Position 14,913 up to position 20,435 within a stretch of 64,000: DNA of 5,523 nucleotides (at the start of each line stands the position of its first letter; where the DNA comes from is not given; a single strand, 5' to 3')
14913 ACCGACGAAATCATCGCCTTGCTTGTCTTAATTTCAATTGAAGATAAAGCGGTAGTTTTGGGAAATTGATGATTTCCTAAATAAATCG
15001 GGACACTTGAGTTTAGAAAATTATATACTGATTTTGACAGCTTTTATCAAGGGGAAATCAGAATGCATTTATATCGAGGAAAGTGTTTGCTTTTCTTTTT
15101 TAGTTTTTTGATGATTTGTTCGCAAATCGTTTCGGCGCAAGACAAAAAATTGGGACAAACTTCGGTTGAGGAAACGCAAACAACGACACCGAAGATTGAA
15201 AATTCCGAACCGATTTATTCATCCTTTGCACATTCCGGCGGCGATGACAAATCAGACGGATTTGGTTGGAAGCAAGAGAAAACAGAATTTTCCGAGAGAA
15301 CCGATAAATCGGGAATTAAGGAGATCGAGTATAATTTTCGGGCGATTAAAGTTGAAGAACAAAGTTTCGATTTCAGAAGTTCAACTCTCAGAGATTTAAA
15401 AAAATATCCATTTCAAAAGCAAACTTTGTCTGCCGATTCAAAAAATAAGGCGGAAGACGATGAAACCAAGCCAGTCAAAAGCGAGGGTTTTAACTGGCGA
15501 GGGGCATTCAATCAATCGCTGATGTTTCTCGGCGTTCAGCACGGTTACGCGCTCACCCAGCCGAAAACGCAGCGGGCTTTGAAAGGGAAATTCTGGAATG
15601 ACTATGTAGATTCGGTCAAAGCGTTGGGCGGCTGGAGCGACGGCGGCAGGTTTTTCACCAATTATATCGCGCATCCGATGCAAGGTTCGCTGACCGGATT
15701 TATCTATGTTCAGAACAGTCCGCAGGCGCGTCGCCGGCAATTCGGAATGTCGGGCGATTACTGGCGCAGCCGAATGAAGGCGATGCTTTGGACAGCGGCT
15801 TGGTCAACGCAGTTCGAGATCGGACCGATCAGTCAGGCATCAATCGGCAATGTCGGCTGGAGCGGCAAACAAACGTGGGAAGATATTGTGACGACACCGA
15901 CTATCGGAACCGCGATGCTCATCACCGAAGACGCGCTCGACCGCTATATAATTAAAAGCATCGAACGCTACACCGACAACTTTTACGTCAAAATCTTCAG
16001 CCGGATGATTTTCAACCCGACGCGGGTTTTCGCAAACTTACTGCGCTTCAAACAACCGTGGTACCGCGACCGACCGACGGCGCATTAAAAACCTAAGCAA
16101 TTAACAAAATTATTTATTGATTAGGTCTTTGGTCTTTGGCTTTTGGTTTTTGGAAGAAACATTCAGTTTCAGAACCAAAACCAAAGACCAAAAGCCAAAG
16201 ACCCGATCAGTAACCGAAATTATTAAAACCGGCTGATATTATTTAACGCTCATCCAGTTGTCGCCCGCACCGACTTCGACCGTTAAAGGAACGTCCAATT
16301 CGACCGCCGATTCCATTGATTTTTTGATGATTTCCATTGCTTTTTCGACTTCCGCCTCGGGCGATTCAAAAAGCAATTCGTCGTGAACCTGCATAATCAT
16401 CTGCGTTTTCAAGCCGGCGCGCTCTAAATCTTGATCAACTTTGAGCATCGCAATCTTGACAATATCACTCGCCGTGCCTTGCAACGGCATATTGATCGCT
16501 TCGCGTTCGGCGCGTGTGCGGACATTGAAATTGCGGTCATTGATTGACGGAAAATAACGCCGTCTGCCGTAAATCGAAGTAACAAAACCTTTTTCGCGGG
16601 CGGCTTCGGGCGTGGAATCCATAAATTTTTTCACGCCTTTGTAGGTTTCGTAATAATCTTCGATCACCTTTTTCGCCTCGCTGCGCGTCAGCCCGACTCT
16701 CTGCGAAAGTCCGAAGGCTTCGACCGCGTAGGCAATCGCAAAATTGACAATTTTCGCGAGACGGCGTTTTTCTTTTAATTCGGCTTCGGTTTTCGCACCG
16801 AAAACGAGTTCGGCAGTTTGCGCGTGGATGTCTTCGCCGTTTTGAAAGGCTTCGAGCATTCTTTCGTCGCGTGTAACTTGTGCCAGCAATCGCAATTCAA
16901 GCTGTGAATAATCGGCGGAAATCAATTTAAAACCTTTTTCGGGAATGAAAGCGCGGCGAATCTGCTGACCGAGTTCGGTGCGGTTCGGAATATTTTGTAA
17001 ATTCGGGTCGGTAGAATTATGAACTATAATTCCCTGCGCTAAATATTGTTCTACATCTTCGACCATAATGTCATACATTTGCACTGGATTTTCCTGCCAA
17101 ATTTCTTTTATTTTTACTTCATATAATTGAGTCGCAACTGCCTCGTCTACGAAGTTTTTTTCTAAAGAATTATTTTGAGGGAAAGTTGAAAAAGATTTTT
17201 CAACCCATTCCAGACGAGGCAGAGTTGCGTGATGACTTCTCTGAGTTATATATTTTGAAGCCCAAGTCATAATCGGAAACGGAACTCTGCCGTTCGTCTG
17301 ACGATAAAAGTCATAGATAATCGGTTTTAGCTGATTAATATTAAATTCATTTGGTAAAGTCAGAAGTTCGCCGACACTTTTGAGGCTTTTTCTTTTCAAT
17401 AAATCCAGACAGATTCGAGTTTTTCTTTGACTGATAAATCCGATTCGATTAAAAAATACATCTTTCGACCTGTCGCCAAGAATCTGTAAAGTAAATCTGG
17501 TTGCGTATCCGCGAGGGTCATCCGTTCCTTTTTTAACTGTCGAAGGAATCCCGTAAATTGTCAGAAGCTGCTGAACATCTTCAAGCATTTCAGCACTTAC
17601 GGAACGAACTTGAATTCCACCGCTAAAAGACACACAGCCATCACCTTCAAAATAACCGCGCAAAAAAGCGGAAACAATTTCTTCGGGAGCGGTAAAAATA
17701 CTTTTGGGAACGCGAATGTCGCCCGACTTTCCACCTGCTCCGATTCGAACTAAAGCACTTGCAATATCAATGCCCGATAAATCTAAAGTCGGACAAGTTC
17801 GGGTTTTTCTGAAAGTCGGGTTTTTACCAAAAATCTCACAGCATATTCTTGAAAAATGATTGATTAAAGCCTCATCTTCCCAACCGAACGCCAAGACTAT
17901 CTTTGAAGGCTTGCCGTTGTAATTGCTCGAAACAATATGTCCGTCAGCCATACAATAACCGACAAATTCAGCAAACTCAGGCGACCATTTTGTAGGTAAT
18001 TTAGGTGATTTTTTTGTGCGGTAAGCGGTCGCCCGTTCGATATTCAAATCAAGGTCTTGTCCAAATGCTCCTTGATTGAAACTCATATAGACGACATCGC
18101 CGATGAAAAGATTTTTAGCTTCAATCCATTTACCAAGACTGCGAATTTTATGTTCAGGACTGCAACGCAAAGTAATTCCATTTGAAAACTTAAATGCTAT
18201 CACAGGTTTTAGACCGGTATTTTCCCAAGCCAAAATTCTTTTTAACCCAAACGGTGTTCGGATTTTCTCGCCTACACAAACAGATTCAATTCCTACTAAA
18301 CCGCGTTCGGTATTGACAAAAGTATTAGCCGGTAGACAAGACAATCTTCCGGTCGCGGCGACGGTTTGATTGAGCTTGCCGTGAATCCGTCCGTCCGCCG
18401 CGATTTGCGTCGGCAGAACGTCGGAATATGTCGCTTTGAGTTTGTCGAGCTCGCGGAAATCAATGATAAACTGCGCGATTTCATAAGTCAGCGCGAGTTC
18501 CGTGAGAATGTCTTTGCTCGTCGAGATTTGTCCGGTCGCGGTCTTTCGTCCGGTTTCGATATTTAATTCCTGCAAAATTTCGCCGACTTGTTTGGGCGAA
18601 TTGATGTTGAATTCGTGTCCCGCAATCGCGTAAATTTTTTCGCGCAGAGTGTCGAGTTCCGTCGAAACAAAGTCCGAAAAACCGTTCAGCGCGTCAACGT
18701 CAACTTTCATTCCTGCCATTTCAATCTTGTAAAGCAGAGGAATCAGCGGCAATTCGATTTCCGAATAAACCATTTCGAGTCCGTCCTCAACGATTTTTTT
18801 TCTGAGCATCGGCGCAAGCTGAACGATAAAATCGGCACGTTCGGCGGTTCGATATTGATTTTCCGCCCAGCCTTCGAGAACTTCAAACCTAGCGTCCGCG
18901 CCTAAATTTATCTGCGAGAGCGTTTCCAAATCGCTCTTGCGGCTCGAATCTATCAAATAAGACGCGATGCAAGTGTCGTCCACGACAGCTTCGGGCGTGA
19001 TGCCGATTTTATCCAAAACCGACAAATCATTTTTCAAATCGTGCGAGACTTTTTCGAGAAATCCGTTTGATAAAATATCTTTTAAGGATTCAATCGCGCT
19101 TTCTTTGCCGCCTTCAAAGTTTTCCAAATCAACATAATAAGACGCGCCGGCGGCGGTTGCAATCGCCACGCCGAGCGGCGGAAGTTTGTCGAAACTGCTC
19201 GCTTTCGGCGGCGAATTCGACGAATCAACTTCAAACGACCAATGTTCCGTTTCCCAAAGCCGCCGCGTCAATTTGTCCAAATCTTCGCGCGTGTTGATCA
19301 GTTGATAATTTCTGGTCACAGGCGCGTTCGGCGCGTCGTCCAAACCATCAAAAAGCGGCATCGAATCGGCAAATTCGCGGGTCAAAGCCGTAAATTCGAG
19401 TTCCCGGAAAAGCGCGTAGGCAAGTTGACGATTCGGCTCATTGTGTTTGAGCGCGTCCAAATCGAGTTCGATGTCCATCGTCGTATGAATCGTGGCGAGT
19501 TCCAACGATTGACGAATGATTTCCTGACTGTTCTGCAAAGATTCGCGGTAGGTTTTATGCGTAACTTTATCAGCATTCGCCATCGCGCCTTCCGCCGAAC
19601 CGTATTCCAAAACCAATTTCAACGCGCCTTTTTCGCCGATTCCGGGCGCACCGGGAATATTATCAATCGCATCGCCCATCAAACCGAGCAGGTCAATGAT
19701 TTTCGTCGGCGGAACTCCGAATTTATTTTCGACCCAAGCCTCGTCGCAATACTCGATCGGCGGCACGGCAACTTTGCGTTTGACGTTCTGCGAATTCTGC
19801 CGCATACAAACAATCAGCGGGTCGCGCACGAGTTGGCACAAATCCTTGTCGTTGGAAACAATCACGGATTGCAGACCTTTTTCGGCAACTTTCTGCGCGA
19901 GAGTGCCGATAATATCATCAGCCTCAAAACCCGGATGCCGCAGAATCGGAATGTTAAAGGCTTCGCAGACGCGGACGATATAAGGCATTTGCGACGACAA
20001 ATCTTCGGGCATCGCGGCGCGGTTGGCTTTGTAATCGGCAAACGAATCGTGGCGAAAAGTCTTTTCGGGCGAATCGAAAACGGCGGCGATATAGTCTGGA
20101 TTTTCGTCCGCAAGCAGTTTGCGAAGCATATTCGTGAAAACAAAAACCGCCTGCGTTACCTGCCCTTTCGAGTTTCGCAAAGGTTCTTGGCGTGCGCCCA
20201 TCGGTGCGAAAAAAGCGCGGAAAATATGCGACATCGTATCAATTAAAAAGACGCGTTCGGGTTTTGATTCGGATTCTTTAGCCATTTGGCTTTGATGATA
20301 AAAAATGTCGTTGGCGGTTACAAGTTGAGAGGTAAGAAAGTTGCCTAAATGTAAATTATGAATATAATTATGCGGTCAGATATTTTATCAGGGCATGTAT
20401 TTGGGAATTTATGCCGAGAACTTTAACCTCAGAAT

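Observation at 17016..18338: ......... intein inserted in the polymerase active-site region of DNA polymerase I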

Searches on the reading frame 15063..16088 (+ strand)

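Call 40: search_protein_families(library=pfam, proteins=[window:15063-16088:+], max_evalue=0.001)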
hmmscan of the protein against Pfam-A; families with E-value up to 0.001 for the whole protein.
window:15063-16088:+ (341 aa): 1 family
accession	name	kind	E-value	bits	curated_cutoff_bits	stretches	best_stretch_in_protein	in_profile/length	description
PF13084.11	DUF3943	-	6e-05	23.3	27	1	193-319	5-107/108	Domain of unknown function (DUF3943)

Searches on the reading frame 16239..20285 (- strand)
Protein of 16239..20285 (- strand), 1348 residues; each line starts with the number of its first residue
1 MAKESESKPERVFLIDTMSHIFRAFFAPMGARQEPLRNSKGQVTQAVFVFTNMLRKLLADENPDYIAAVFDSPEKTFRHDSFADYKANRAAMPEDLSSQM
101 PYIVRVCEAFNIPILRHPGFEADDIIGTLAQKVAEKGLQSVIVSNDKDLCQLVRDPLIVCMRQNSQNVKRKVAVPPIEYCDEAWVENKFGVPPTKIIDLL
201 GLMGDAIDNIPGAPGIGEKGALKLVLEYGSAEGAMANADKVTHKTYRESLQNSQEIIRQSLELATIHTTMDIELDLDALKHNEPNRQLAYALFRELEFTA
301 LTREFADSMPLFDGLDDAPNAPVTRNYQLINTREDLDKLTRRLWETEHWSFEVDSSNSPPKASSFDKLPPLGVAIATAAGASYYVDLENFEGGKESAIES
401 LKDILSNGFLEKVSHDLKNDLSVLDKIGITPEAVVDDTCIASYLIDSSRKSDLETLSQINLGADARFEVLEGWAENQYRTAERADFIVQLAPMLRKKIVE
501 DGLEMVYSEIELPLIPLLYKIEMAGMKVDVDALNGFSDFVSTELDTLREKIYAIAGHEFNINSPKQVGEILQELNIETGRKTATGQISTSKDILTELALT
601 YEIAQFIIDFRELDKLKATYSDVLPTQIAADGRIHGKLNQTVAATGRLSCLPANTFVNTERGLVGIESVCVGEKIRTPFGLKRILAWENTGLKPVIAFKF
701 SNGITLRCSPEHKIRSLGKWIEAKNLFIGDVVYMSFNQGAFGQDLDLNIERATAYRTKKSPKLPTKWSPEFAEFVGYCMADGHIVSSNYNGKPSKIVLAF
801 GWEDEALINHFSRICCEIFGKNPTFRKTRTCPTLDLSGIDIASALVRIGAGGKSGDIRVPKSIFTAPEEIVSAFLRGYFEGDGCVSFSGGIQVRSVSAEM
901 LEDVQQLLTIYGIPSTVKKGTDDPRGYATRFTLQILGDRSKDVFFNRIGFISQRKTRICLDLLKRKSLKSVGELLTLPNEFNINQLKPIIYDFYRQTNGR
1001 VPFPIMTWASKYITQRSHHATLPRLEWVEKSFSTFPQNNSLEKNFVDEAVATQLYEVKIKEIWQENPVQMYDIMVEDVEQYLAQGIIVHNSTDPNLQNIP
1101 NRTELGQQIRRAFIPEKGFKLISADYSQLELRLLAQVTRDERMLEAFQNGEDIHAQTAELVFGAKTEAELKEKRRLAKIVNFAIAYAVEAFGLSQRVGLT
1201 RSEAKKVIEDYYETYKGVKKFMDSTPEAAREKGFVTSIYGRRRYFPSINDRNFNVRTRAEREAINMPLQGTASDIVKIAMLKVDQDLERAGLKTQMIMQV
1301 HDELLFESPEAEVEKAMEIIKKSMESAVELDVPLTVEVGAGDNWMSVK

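Call 4: search_protein_families(library=pfam, proteins=[window:16239-20285:-], max_evalue=0.1)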
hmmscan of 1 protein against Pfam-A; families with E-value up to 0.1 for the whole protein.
window:16239-20285:- (1348 aa): 8 families
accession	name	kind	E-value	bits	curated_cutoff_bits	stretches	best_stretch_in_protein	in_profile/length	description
PF00476.26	DNA_pol_A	-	5.2e-137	457.3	34.3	2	1091-1345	123-380/381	DNA polymerase family A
PF02739.22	5_3_exonuc_N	-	5.9e-54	182.6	34.3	1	12-189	2-163/164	5'-3' exonuclease, N-terminal resolvase-like domain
PF01367.25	5_3_exonuc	-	1.8e-27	96.1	40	1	191-286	1-96/97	5'-3' exonuclease, C-terminal SAM fold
PF14528.11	LAGLIDADG_3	-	4e-17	62.7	22.5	1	870-949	2-82/82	LAGLIDADG-like domain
PF14890.11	Intein_splicing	-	1e-09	38.8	35.8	1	689-1090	43-155/155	Intein splicing domain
PF01612.26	DNA_pol_A_exo1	-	2.1e-08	34.6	23.6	1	372-463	43-130/173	3'-5' exonuclease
PF22619.2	DNA_polI_exo1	-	1.6e-06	28.5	27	1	372-458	17-98/140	DNA polymerase I, ribonuclease H-like domain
PF07591.16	PT-HINT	-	0.014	16.1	27.7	0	699-755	50-110/137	Pretoxin HINT domain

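Call 6: search_protein_families(library=ncbifam, proteins=[window:16239-20285:-], max_evalue=0.1)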
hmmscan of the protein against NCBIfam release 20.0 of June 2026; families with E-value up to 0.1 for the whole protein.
window:16239-20285:- (1348 aa): 26 families (the best 25 are shown)
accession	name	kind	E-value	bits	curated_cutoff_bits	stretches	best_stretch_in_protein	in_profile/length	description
NF004397.1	PRK05755.1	equivalog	3.6e-281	935.7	720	2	11-651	2-633/889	DNA polymerase I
TIGR00593.1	pola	equivalog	3.2e-257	856.3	600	2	13-650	2-633/890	DNA polymerase I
NF011539.0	PRK14975.1-3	equivalog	9.1e-81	272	640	2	1092-1345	378-626/628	bifunctional 3'-5' exonuclease/DNA polymerase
NF011540.0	PRK14975.1-4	equivalog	1.3e-66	225.3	601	2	1090-1345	326-574/576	bifunctional 3'-5' exonuclease/DNA polymerase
NF011547.0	PRK14976.1-4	equivalog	8.5e-61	205.7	305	1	11-305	3-288/291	5'-3' exonuclease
NF011545.0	PRK14976.1-2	equivalog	3.6e-51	174.1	434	1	8-298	5-285/287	5'-3' exonuclease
NF038380.1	phage_DpoZ_1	exception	8.9e-50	169.7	500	3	1091-1346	337-604/607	aminoadenine-incorporating DNA polymerase DpoZ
NF011541.0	PRK14975.2-1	equivalog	5.5e-49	167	871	1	1090-1346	365-635/645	bifunctional 3'-5' exonuclease/DNA polymerase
NF011546.0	PRK14976.1-3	equivalog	6.3e-47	160.2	347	1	10-306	3-291/297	5'-3' exonuclease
NF007017.0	PRK09482.1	equivalog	1.5e-45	155.8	261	1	35-281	24-254/257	flap endonuclease Xni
NF011542.0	PRK14975.2-2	equivalog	4.4e-34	117.8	1061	1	1090-1344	518-787/802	bifunctional 3'-5' exonuclease/DNA polymerase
NF011543.0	PRK14975.2-3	equivalog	6.9e-30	103.7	1139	1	1090-1344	557-835/853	bifunctional 3'-5' exonuclease/DNA polymerase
NF011538.0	PRK14975.1-1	equivalog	1.7e-17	63.1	389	1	1105-1330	311-534/557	bifunctional 3'-5' exonuclease/DNA polymerase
NF005852.0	PRK07773.1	equivalog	1.6e-14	53.1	780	1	853-1092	594-828/886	replicative DNA helicase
NF011418.0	PRK14845.1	equivalog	2.5e-14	52.1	756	1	695-969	93-317/1049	translation initiation factor IF-2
TIGR01443.1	intein_Cterm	domain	0.0007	19.8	15.6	1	1071-1091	3-24/24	intein C-terminal splicing region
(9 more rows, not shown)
